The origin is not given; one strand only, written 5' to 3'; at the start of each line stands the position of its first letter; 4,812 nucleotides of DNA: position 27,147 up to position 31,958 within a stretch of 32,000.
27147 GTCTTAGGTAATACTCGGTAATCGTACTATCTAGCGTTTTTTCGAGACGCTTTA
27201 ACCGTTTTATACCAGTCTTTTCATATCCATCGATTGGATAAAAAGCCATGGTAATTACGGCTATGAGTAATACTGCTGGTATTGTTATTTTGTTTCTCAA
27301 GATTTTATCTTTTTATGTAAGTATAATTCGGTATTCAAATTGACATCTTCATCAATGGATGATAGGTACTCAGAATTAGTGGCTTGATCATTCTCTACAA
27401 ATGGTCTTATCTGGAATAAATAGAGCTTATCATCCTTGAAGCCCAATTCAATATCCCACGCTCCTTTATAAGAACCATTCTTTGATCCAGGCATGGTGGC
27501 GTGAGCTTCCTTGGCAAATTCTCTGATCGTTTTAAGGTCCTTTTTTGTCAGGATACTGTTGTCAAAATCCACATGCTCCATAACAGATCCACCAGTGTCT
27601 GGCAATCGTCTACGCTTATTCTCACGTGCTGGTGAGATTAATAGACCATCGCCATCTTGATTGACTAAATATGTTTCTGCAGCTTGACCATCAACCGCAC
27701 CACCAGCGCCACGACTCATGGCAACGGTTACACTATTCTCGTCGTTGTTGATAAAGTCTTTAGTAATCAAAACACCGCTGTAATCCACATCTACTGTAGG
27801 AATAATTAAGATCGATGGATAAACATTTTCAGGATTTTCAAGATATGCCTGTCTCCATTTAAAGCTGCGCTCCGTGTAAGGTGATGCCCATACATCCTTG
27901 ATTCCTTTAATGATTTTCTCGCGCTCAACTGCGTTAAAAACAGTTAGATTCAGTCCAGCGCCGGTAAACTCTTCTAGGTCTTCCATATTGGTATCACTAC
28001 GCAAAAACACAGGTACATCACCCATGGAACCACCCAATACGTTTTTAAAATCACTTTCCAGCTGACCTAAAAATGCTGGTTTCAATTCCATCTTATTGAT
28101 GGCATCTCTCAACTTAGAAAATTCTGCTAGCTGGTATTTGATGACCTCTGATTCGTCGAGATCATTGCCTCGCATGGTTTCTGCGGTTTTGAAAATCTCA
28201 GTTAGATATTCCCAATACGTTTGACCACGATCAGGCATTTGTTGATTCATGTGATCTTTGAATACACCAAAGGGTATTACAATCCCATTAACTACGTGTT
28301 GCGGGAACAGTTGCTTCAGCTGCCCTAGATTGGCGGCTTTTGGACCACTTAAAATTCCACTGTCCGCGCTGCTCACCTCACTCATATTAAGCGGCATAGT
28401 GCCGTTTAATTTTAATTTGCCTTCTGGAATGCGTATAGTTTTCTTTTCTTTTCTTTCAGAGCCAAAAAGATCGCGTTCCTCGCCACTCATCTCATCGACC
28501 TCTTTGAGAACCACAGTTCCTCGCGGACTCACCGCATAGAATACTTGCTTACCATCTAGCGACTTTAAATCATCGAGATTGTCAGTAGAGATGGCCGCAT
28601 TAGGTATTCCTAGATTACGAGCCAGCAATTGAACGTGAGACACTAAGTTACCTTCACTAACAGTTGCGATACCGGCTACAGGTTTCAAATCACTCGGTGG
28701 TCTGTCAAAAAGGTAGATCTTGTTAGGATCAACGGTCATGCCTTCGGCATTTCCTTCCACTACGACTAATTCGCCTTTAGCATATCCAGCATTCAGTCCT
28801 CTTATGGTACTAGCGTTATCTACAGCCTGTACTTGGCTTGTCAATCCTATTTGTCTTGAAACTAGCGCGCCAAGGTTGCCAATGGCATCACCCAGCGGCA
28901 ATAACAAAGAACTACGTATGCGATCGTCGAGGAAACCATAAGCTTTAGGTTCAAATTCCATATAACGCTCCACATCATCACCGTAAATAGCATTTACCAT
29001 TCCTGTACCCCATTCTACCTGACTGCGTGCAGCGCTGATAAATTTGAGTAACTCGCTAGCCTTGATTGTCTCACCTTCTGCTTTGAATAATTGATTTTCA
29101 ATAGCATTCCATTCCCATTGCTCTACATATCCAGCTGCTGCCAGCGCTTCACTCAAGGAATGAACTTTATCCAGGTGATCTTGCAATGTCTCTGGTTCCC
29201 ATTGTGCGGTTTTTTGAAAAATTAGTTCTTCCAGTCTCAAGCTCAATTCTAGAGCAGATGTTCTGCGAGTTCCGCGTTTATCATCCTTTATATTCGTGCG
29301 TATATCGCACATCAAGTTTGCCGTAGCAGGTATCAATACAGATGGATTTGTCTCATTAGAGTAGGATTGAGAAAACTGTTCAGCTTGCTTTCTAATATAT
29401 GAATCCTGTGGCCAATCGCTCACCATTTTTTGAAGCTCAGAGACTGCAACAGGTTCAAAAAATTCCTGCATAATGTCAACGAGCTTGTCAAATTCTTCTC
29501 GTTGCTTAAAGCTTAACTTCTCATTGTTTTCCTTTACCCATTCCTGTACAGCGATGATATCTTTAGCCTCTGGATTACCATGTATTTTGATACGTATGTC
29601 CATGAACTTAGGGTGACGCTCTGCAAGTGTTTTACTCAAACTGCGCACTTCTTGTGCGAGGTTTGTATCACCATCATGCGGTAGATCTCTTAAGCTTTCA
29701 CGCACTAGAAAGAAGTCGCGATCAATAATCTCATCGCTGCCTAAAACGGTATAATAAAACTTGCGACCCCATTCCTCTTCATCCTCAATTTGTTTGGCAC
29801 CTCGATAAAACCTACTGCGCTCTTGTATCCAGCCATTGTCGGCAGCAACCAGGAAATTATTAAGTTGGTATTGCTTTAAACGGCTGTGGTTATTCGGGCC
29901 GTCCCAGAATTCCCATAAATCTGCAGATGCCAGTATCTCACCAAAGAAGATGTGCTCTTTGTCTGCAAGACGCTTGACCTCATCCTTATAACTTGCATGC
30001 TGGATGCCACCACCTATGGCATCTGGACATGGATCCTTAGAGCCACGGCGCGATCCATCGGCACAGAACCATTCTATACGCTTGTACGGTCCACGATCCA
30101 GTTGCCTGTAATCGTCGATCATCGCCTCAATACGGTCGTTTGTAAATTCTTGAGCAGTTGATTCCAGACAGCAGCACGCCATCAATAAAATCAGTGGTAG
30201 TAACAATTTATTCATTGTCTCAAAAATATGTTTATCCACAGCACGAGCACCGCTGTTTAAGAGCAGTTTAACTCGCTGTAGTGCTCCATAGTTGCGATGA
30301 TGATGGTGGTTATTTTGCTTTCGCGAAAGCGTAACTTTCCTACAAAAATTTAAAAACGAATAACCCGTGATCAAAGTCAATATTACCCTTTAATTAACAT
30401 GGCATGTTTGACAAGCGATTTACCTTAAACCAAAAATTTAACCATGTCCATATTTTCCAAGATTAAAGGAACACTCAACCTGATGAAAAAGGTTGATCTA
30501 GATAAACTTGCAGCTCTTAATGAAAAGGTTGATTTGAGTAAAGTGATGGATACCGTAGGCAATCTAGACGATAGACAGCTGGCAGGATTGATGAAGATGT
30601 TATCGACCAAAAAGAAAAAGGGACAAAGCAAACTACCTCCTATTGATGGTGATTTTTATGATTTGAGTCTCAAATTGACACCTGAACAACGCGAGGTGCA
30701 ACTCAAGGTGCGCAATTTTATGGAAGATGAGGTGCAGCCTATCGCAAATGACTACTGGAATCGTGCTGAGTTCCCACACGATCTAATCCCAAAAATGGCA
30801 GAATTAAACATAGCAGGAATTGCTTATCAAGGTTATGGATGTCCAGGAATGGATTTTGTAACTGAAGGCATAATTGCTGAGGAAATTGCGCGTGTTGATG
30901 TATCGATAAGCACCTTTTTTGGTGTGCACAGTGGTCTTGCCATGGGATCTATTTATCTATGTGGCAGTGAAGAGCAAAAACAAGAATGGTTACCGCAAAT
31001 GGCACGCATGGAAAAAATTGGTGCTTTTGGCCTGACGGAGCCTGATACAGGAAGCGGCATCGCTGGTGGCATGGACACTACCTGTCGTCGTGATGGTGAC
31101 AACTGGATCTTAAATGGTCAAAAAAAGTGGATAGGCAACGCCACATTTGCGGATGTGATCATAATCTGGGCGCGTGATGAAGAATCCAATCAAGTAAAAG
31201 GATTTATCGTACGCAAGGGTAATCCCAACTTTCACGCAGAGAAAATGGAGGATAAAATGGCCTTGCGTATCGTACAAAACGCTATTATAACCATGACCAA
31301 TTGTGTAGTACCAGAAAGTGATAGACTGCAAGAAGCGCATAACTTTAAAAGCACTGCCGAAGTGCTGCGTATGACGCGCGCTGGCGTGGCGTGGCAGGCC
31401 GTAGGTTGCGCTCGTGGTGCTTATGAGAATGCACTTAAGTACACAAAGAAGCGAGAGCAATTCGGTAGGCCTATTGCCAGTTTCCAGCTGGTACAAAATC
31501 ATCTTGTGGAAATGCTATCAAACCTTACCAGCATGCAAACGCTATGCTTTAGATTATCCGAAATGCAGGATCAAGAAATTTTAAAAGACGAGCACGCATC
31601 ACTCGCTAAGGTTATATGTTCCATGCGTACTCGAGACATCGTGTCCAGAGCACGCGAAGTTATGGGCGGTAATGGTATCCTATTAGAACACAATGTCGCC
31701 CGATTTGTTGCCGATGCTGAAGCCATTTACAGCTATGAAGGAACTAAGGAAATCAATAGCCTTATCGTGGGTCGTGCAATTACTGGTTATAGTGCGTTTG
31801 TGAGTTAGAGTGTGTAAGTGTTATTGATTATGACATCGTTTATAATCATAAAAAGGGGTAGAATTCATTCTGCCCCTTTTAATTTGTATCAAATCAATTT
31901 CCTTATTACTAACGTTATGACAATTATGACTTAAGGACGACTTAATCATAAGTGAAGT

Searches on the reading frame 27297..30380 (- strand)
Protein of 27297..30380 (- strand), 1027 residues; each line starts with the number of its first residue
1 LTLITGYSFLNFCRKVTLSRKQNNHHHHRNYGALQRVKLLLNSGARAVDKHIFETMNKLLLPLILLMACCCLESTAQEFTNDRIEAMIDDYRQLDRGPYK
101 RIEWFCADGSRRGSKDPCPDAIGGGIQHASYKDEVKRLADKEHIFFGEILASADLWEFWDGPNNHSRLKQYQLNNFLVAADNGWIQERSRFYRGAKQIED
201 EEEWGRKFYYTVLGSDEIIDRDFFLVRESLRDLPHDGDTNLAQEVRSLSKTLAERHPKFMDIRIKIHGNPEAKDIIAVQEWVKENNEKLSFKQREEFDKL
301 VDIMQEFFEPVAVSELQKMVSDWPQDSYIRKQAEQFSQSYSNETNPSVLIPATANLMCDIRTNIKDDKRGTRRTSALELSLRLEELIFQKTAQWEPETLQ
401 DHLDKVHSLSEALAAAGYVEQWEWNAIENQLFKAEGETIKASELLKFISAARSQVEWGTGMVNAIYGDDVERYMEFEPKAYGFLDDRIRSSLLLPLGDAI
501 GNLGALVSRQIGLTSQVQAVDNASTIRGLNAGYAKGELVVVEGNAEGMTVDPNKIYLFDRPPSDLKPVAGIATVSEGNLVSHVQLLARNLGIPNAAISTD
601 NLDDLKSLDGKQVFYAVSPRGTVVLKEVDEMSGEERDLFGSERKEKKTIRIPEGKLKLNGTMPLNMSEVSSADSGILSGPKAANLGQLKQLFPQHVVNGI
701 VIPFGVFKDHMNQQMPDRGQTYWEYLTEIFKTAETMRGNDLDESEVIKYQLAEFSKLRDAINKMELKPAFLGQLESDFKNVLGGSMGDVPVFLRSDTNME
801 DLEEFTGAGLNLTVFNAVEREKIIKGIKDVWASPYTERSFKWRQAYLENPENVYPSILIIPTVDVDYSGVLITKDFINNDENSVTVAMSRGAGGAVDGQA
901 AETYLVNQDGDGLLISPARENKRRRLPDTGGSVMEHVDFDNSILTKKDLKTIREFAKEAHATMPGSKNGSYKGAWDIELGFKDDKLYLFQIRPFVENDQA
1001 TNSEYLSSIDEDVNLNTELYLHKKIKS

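Call 18: search_protein_families(library=pfam, proteins=[window:27297-30380:-])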
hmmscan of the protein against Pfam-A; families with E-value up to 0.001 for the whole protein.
window:27297-30380:- (1027 aa): 1 family
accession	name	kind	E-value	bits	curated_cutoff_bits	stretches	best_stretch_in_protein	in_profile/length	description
PF01326.24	PPDK_N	-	4.3e-25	89.1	27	1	679-1005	5-320/328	Pyruvate phosphate dikinase, AMP/ATP-binding domain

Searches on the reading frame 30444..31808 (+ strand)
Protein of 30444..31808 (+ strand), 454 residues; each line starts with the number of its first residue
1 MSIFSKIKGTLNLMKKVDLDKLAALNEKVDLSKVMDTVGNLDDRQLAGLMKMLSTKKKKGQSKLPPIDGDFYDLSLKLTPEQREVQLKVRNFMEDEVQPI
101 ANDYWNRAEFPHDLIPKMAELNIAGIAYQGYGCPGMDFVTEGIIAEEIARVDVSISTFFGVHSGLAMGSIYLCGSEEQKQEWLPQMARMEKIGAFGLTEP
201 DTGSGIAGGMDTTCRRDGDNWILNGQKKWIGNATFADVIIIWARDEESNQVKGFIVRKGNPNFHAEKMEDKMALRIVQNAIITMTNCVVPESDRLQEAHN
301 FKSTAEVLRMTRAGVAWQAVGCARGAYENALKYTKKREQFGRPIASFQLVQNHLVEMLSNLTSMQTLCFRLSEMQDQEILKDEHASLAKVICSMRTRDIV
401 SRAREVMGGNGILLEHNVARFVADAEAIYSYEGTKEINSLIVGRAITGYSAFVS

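Call 66: find_homologous_proteins(query=window:30444-31808:+, max_evalue=1e-50)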
Query window:30444-31808:+ (454 aa): 8000 proteins with E <= 1e-50 among 8000 candidates; the best 120 are listed.
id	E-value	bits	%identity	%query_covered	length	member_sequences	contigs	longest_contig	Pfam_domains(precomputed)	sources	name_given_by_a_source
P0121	5.6e-285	963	92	100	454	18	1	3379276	PF02770.25,PF22924.2,PF00441.30,PF08028.17,PF02771.22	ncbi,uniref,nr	ncbi:acyl-CoA dehydrogenase [Nonlabens spongiae]|uniref:Acyl-CoA dehydrogenase n=1 Tax=Nonlabens spo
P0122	1.1e-280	948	91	100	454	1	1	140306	PF02770.25,PF22924.2,PF00441.30,PF08028.17,PF02771.22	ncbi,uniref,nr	ncbi:acyl-CoA dehydrogenase family protein [Nonlabens antarcticus]|uniref:acyl-CoA dehydrogenase fam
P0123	5.3e-280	946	91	100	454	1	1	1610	PF02770.25,PF22924.2,PF00441.30,PF08028.17,PF02771.22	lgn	-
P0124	1.3e-278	942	91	100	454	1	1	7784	PF02770.25,PF22924.2,PF00441.30,PF08028.17,PF02771.22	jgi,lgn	jgi:glutaryl-CoA dehydrogenase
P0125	1.3e-277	938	90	100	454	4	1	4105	PF02770.25,PF22924.2,PF00441.30,PF08028.17,PF02771.22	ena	-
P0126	4.8e-277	937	90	100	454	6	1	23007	PF02770.25,PF22924.2,PF00441.30,PF08028.17,PF02771.22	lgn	-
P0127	1.0e-273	926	89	100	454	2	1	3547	PF02770.25,PF22924.2,PF00441.30,PF08028.17,PF02771.22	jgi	jgi:glutaryl-CoA dehydrogenase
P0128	2.5e-273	924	89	100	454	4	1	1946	PF02770.25,PF22924.2,PF00441.30,PF08028.17,PF02771.22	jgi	jgi:glutaryl-CoA dehydrogenase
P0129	3.0e-268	908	90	97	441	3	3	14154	PF02770.25,PF22924.2,PF00441.30,PF08028.17,PF02771.22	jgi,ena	-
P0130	7.2e-268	906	88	100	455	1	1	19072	PF02770.25,PF22924.2,PF00441.30,PF08028.17,PF02771.22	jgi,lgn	-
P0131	1.4e-267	905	88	100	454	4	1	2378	PF02770.25,PF22924.2,PF00441.30,PF08028.17,PF02771.22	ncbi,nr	ncbi:MAG: acyl-CoA dehydrogenase family protein [Nonlabens sp.]|nr:acyl-CoA dehydrogenase family pro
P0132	1.8e-267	905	87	100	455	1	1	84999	PF02770.25,PF22924.2,PF00441.30,PF08028.17,PF02771.22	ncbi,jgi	jgi:glutaryl-CoA dehydrogenase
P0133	1.7e-266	902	87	100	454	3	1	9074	PF02770.25,PF22924.2,PF00441.30,PF08028.17,PF02771.22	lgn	-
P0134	2.0e-264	895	86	100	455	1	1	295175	PF02770.25,PF22924.2,PF00441.30,PF08028.17,PF02771.22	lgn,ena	-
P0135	3.6e-263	891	85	100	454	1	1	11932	PF02770.25,PF22924.2,PF00441.30,PF08028.17,PF02771.22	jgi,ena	-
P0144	6.8e-253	857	81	100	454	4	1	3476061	PF02770.25,PF22924.2,PF00441.30,PF08028.17,PF02771.22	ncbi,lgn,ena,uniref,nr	ncbi:glutaryl-CoA dehydrogenase [Gillisia sp. Hel1_33_143]|uniref:acyl-CoA dehydrogenase family prot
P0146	1.9e-252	855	81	100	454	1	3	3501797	PF02770.25,PF22924.2,PF00441.30,PF08028.17,PF02771.22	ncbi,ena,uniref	ncbi:acyl-CoA dehydrogenase family protein [Leeuwenhoekiella aequorea]|uniref:acyl-CoA dehydrogenase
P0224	1.1e-247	840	80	100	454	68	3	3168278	PF02770.25,PF22924.2,PF00441.30,PF08028.17,PF02771.22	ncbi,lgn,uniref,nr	ncbi:acyl-CoA dehydrogenase family protein [Mesonia maritima]|uniref:Glutaryl-CoA dehydrogenase n=1 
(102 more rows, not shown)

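Call 67: find_encoding_contigs(protein=P0146, flank=10000, max_places=1)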
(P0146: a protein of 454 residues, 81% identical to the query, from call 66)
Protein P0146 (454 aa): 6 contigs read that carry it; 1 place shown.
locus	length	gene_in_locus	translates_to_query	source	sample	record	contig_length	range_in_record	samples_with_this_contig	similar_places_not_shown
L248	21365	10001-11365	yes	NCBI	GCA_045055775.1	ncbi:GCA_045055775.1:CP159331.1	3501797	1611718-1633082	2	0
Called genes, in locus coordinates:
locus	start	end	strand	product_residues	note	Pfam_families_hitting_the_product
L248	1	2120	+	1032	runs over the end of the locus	PF14870:PSII_BNR (faint), PF02012:BNR (faint), PF15902:Sortilin-Vps10, PF13088:BNR_2 (faint), PF15902:Sortilin-Vps10, PF03478:Beta-prop_KIB1-4 (faint), PF15902:Sortilin-Vps10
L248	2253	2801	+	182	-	PF03653:UPF0093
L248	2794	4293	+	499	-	PF00512:HisKA, PF02518:HATPase_c, PF14501:HATPase_c_5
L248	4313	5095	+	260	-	PF00378:ECH_1, PF16113:ECH_2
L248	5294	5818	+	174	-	-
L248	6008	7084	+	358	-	PF03235:GmrSD_N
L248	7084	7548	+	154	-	PF18735:HEPN_RiboL-PSP, PF18737:HEPN_MAE_28990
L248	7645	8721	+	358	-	PF04055:Radical_SAM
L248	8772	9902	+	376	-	PF01551:Peptidase_M23, PF08239:SH3_3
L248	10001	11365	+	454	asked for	PF02771:Acyl-CoA_dh_N, PF02770:Acyl-CoA_dh_M, PF00441:Acyl-CoA_dh_1, PF08028:Acyl-CoA_dh_2, PF22924:ACOX_C_alpha1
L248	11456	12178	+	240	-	PF01346:FKBP_N, PF00254:FKBP_C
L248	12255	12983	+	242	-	PF01346:FKBP_N, PF00254:FKBP_C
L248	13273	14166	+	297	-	PF00226:DnaJ, PF01556:DnaJ_C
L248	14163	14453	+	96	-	PF13591:MerR_2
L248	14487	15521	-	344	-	PF00248:Aldo_ket_red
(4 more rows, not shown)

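Call 68: find_encoding_contigs(protein=P0144, flank=10000, max_places=1)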
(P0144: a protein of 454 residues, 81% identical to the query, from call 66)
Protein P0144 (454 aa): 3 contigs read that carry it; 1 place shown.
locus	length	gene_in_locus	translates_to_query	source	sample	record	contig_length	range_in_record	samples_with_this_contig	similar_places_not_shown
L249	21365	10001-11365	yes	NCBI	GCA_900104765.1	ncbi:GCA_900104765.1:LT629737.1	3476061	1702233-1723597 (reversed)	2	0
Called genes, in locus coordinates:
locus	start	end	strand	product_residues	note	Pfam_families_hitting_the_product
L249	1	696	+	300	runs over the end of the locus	PF00005:ABC_tran, PF13304:AAA_21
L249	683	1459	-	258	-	PF10988:DUF2807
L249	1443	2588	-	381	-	PF09411:PagL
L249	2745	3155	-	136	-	-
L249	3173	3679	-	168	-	-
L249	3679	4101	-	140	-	PF02566:OsmC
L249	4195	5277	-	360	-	PF03447:NAD_binding_3, PF00742:Homoserine_dh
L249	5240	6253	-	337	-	PF00561:Abhydrolase_1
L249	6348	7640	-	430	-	PF01053:Cys_Met_Meta_PP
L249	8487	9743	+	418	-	PF00438:S-AdoMet_synt_N, PF02772:S-AdoMet_synt_M, PF02773:S-AdoMet_synt_C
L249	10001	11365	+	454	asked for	PF02771:Acyl-CoA_dh_N, PF02770:Acyl-CoA_dh_M, PF00441:Acyl-CoA_dh_1, PF08028:Acyl-CoA_dh_2, PF22924:ACOX_C_alpha1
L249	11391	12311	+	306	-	PF02826:2-Hacid_dh_C, PF03446:NAD_binding_2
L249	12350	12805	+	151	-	PF00582:Usp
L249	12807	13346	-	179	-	PF05163:DinB (weak), PF12867:DinB_2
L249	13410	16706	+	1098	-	PF00930:DPPIV_N (faint), PF26549:Tricorn_N, PF26550:Tricorn_2nd, PF07676:PD40 (weak), PF26550:Tricorn_2nd, PF26549:Tricorn_N, PF01979:Amidohydro_1, PF07969:Amidohydro_3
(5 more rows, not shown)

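Call 69: find_encoding_contigs(protein=P0224, flank=10000, max_places=1)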
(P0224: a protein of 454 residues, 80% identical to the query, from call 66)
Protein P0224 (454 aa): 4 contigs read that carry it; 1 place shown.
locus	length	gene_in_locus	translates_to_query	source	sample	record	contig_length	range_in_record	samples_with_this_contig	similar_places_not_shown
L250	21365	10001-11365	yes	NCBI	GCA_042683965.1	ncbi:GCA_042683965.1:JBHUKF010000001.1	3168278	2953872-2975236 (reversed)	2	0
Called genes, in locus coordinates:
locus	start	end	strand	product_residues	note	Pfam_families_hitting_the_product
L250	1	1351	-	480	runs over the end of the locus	PF00041:fn3, PF19081:Ig_7, PF13385:Laminin_G_3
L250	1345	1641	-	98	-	-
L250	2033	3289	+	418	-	PF00438:S-AdoMet_synt_N, PF02772:S-AdoMet_synt_M, PF02773:S-AdoMet_synt_C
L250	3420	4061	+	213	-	PF01914:MarC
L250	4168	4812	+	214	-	-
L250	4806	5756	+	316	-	PF10577:FAM171A1-2-B_N (faint), PF02369:Big_1 (weak), PF13620:CarboxypepD_reg (faint)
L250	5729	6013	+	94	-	-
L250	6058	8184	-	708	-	PF09371:Tex_N, PF22706:Tex_central_region, PF14639:YqgF (weak), PF16921:Tex_YqgF, PF14635:HHH_7, PF12836:HHH_3, PF17674:HHH_9, PF00575:S1, +1 more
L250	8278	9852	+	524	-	PF28550:DUF8436, PF03486:HI0933_like (faint), PF07992:Pyr_redox_2 (faint), PF00890:FAD_binding_2 (faint), PF01134:GIDA (faint), PF01266:DAO (faint), PF13738:Pyr_redox_3 (faint), PF21688:FAD-depend_C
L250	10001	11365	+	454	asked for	PF02771:Acyl-CoA_dh_N, PF02770:Acyl-CoA_dh_M, PF00441:Acyl-CoA_dh_1, PF08028:Acyl-CoA_dh_2, PF22924:ACOX_C_alpha1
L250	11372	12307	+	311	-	PF02826:2-Hacid_dh_C, PF03446:NAD_binding_2 (weak)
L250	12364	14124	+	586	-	PF03600:CitMHS, PF02080:TrkA_C, PF00939:Na_sulph_symp, PF03600:CitMHS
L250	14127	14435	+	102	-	PF02656:DUF202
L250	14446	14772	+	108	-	PF19617:DUF6122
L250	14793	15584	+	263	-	-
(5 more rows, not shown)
